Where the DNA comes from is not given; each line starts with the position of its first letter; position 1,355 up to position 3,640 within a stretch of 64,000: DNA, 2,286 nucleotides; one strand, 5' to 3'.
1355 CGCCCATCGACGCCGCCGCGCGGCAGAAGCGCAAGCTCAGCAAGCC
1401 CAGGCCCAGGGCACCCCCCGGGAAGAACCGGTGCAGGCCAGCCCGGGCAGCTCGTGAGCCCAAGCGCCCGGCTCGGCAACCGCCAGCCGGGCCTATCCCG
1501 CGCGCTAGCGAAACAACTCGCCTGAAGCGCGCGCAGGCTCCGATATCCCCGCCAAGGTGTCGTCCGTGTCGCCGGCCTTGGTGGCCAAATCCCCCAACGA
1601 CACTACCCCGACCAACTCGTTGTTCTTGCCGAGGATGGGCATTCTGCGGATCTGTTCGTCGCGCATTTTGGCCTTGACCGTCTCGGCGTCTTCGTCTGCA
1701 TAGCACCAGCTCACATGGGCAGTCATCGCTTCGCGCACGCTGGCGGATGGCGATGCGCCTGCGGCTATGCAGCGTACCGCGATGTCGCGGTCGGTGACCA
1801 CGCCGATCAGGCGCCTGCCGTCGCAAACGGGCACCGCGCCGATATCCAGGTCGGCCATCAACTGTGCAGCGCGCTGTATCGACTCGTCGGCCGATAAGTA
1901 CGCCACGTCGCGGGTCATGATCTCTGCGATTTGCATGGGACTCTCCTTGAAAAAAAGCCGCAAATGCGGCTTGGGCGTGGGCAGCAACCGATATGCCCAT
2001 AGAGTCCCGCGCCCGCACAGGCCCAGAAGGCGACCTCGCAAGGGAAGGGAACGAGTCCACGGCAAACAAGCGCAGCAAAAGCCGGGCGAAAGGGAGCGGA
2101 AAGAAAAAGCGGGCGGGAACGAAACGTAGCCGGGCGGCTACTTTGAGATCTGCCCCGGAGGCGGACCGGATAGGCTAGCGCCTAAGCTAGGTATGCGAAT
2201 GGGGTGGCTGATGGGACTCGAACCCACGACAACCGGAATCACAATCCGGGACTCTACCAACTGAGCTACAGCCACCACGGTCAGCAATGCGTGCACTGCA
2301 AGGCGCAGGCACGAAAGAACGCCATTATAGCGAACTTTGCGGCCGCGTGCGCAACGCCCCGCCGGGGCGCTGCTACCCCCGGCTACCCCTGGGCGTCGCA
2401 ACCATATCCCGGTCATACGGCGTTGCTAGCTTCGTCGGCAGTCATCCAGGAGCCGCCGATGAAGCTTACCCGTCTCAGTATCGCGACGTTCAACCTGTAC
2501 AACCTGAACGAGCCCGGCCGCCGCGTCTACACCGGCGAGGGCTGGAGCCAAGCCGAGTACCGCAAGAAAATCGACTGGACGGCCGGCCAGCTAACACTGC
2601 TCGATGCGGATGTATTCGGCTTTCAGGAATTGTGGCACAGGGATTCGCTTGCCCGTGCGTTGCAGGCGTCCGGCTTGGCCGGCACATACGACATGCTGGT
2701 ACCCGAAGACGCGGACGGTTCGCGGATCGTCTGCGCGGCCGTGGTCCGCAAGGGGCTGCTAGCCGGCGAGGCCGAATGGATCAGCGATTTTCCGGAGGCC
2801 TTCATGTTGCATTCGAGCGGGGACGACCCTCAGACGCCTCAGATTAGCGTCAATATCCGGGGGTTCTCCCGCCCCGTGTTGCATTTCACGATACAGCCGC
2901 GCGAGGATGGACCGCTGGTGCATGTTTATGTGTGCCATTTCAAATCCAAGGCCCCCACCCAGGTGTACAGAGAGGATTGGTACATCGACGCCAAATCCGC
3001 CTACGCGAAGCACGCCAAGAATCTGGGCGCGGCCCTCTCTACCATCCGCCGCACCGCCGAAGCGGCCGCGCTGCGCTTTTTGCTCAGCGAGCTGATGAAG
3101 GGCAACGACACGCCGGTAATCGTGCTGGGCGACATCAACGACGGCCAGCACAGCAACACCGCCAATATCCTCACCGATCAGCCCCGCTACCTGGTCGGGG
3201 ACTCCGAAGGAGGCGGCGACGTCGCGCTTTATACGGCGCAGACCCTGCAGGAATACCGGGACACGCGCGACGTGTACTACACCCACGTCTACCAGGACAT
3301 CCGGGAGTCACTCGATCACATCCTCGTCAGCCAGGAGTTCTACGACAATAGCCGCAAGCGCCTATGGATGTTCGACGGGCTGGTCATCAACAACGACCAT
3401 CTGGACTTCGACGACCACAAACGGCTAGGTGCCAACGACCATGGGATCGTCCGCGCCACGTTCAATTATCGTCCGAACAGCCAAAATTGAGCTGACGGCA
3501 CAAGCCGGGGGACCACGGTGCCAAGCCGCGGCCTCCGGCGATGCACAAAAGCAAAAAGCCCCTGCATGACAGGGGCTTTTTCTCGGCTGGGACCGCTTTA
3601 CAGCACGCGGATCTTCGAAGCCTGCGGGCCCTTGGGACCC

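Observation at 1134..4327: Sigma54-like (-24/-12) motifs in front of several small hydrophilic stress-type proteins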

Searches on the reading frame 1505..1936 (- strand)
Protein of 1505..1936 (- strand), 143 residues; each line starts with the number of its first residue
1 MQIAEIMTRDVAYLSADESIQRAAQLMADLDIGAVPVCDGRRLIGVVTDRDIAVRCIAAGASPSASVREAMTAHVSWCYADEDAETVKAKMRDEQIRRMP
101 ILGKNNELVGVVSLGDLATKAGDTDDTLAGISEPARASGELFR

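Call 12: find_related_loci(query=window:1505-1936:-, collection=genome_contigs, flank=6000)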
Query window:1505-1936:- (143 aa) in genome_contigs; peptide patterns used: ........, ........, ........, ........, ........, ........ (x = any residue, [..] = any of these).
309 stretches matched a pattern; 133 encode a relative of the query (tblastn E <= 1e-3); the best 80 are kept; 80 distinct loci.
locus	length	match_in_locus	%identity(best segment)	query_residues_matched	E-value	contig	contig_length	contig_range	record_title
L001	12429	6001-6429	89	1-143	4e-83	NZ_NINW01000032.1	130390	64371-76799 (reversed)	Pigmentiphaga sp. NML080357 NML080357_S20_L001_001_16, whole genome shotgun sequence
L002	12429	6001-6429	89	1-143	8e-82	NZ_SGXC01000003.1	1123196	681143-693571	Pigmentiphaga kullae strain K24 Ga0310531_13, whole genome shotgun sequence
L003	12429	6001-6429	88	1-143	3e-81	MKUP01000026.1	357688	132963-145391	MAG: Burkholderiales bacterium 67-32 SCNpilot_cont_300_bf_scaffold_54, whole genome shotgun sequence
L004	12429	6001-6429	90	1-143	1e-83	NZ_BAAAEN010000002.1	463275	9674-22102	Pigmentiphaga daeguensis strain JCM 14330 sequence02, whole genome shotgun sequence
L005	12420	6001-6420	49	1-140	3e-43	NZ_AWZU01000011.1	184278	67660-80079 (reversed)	Bradyrhizobium sp. ARR65 BraARR65DRAFT_scaffold_10.11_C, whole genome shotgun sequence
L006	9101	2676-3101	48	1-142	1e-42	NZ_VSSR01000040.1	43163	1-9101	Bradyrhizobium cytisi strain CTAW11 CTAW11_S1_R1__contig_41, whole genome shotgun sequence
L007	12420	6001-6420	48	1-140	5e-42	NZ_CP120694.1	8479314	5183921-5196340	Bradyrhizobium sp. STM 3562 chromosome, complete genome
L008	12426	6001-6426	46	1-142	6e-42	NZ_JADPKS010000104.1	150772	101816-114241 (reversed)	Bradyrhizobium sp. 139 13LoS16_4_15, whole genome shotgun sequence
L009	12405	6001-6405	48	1-135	5e-42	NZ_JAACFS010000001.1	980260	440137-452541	Bradyrhizobium sp. CSA112 NODE_1_length_980260_cov_25.3974, whole genome shotgun sequence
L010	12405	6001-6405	50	1-135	1e-41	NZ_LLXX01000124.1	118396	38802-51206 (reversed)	Bradyrhizobium valentinum strain LmjM3 contig_366, whole genome shotgun sequence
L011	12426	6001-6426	46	1-142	3e-41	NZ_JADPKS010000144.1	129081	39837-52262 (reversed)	Bradyrhizobium sp. 139 13LoS16_4_21, whole genome shotgun sequence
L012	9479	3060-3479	48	1-140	5e-41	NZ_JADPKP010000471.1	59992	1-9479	Bradyrhizobium sp. 143 11LoS14_3_45, whole genome shotgun sequence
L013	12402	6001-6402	56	2-134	7e-47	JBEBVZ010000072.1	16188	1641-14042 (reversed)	MAG: Verticiella sediminum isolate T2.bin.274 NODE_12734_length_16188_cov_27.109279, whole genome shotgun sequence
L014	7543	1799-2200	47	1-134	1e-40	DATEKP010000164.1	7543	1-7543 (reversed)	MAG TPA_asm: Stellaceae bacterium isolate SMAG_U8893 k141_1359563, whole genome shotgun sequence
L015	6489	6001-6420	46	1-140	9e-41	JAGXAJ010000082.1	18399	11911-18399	MAG: Proteobacteria bacterium isolate REEB74 contig-150_3713, whole genome shotgun sequence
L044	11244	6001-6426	40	1-136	1e-25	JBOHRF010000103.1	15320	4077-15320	MAG: Longimicrobiales bacterium isolate SD8032_metabat2.bin.1 NODE_776_length_15320_cov_1.658395, whole genome shotgun s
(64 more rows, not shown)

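Call 34: search_protein_families(library=pfam, proteins=[window:1505-1936:-, L001:8246-8749:-], max_evalue=0.01)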
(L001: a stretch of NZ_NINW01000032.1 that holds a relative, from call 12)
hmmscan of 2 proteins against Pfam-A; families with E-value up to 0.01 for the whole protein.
window:1505-1936:- (143 aa): 1 family
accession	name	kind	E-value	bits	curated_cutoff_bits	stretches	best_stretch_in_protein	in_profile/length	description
PF00571.33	CBS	-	4e-26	91.5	24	2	3-53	1-52/57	CBS domain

L001:8246-8749:- (167 aa): 1 family
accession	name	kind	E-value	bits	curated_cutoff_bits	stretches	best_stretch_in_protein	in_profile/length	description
PF20106.4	DUF6496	-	4.3e-08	33.8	24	1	24-66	14-57/58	Family of unknown function (DUF6496)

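Call 40: find_encoding_contigs(protein=window:1505-1936:-, flank=10000, max_places=4)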
Protein window:1505-1936:- (143 aa): 2 contigs read that carry it; 2 places shown.
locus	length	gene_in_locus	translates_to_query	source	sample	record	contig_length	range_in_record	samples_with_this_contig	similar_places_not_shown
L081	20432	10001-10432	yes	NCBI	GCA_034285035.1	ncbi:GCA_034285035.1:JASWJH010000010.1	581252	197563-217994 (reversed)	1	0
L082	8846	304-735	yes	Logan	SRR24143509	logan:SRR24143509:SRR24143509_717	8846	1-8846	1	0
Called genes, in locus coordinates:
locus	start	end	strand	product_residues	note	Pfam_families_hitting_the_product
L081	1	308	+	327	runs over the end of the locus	PF03401:TctC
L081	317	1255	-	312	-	PF08450:SGL, PF03088:Str_synth (faint)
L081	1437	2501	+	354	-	PF21338:Top1B_N_bact, PF01028:Topoisom_I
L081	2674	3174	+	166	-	PF04239:DUF421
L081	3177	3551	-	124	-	PF07100:ASRT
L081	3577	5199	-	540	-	PF00128:Alpha-amylase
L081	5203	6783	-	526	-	PF00128:Alpha-amylase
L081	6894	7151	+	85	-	-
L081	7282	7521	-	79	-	-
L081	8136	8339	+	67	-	PF00313:CSD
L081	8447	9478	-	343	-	PF03372:Exo_endo_phos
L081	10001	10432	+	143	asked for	PF00571:CBS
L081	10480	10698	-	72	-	PF10685:KGG (faint)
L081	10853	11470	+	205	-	PF02464:CinA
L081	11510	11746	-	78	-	-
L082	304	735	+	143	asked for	PF00571:CBS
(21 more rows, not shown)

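Call 68: search_protein_families(library=ncbifam, proteins=[window:1505-1936:-], max_evalue=0.001)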
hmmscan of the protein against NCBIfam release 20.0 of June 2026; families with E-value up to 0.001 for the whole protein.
window:1505-1936:- (143 aa): 20 families
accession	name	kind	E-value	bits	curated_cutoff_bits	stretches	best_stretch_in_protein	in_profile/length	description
TIGR01302.1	IMP_dehydrog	equivalog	5.8e-12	45.2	481.5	1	5-120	84-199/450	IMP dehydrogenase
NF041552.1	TF_PrdR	equivalog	3.7e-11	42.1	795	1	2-118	7-122/577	sigma-54 dependent transcriptional regulator PrdR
NF011443.0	PRK14869.1-5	equivalog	1e-09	37.4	335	1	2-57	70-126/546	putative manganese-dependent inorganic diphosphatase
NF008581.0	PRK11543.1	equivalog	6.5e-09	35.3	481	1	12-118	210-316/321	arabinose-5-phosphate isomerase GutQ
NF038279.1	TF_CBS_SpxR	exception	4.7e-08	32.2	600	0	2-57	250-306/427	CBS-HotDog domain-containing transcription factor SpxR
TIGR00400.1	mgtE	equivalog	4.8e-08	32.2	232.75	1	2-52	196-247/450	magnesium transporter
NF011442.0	PRK14869.1-4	equivalog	7.5e-08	31.3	400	1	3-57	72-127/543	putative manganese-dependent inorganic diphosphatase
TIGR00393.1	kpsF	subfamily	9.7e-08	31.9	203.7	1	5-112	159-267/268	KpsF/GutQ family sugar-phosphate isomerase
NF053603.1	HhpR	exception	5.3e-07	29.1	520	0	3-55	63-116/282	CBS domain-containing high hydrostatic pressure regulator HhpR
NF011441.0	PRK14869.1-3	equivalog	7.6e-07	28.1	753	0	87-120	90-123/548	putative manganese-dependent inorganic diphosphatase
NF011447.0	PRK14869.2-3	equivalog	1.4e-06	27.2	522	1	3-68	70-136/540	putative manganese-dependent inorganic diphosphatase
NF011440.0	PRK14869.1-2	equivalog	5.5e-06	25.3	746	0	2-58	68-125/541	putative manganese-dependent inorganic diphosphatase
NF041569.1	A-tRNAntase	equivalog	7.2e-06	24.5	1440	1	4-118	312-423/880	A-adding tRNA nucleotidyltransferase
NF053863.1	DS11_antiphage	equivalog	3.4e-05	23.1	260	1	9-119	83-190/305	CBS domain-containing anti-phage protein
NF005869.0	PRK07807.1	equivalog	9.7e-05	21.6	549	1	12-113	100-196/479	GuaB1 family IMP dehydrogenase-related protein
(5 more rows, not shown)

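Call 89: search_protein_families(library=pfam, proteins=[L044:4715-5788:-, L044:6475-7800:-, L044:2973-4571:+, L044:5983-6438:+], max_evalue=0.001)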
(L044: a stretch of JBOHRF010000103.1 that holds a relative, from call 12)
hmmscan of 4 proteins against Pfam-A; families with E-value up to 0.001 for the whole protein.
L044:4715-5788:- (357 aa): 7 families
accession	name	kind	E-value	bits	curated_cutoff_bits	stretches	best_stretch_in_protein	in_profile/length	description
PF00158.32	Sigma54_activat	-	1.5e-64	217.2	20.2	1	36-203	2-168/168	Sigma-54 interaction domain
PF25601.1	AAA_lid_14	-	1.8e-24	85.8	27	1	208-281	1-74/87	AAA+ ATPase lid domain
PF14532.12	Sigma54_activ_2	-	5.4e-19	69.2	25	1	57-207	21-138/138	Sigma-54 interaction domain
PF02954.25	HTH_8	-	1.1e-11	44.7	22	1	308-348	2-42/42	Bacterial regulatory protein, Fis family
PF07728.20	AAA_5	-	6.8e-05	23.3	22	1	60-177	2-122/139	AAA domain (dynein-related subfamily)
PF07724.20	AAA_2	-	0.00018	22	27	1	58-176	4-123/166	AAA domain (Cdc48 subfamily)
PF18024.7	HTH_50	-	0.00024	21.2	27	1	309-351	9-50/50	Helix-turn-helix domain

L044:6475-7800:- (441 aa): 1 family
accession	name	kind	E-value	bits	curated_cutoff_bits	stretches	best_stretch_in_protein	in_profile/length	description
PF04230.19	PS_pyruv_trans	-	3.5e-29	103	25.3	1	38-359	1-279/280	Polysaccharide pyruvyl transferase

L044:2973-4571:+ (532 aa): 1 family
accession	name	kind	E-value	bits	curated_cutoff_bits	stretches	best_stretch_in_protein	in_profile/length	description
PF00496.27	SBP_bac_5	-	8.3e-69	232.9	32.4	1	72-409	1-331/368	Bacterial extracellular solute-binding proteins, family 5 Middle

L044:5983-6438:+ (151 aa): 1 family
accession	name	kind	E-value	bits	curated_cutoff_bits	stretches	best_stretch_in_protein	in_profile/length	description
PF00571.33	CBS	-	3.1e-26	91.9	24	2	77-127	2-52/57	CBS domain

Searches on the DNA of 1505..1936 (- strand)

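Call 77: search_rna_families(sources=[L081, L002], threshold=evalue, max_evalue=0.01)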
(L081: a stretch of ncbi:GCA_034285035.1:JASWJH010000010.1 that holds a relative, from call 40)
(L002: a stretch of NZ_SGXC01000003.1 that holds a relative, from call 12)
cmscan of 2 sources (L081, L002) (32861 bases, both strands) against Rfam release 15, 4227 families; matches with E-value up to 0.01: 5.
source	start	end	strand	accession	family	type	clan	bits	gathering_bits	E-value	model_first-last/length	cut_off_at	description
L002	4881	5285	+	RF01766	cspA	Cis-reg; thermoregulator;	-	70.6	78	4.7e-16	1-428/428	no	cspA thermoregulator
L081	2544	2617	+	RF00005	tRNA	Gene; tRNA;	CL00001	69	29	3e-13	1-71/71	no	tRNA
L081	9662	9734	+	RF00005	tRNA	Gene; tRNA;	CL00001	66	29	2.1e-12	1-71/71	no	tRNA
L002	5396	5468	-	RF00005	tRNA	Gene; tRNA;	CL00001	66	29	2.1e-12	1-71/71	no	tRNA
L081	8009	8386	+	RF01766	cspA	Cis-reg; thermoregulator;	-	64.1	78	3.7e-14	1-428/428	no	cspA thermoregulator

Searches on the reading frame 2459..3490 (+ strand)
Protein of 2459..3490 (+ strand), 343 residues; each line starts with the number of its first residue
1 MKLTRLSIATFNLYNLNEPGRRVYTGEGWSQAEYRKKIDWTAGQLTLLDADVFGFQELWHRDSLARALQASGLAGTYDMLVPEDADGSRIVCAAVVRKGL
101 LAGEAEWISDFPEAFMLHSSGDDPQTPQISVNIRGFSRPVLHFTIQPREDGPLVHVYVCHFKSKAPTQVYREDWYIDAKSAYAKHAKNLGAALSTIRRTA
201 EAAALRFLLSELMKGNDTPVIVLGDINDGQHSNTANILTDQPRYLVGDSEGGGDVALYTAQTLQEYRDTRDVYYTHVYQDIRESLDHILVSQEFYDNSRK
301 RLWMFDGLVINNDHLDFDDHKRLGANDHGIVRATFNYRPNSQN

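Call 68: search_protein_families(library=ncbifam, proteins=[window:2459-3490:+], max_evalue=0.001)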
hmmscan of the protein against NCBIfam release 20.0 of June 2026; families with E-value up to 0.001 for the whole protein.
window:2459-3490:+ (343 aa): 1 family
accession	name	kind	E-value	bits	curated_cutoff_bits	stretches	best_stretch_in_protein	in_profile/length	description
NF033681.1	ExeM_NucH_DNase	subfamily_domain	3.2e-13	49.4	300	1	5-297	235-497/546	ExeM/NucH family extracellular endonuclease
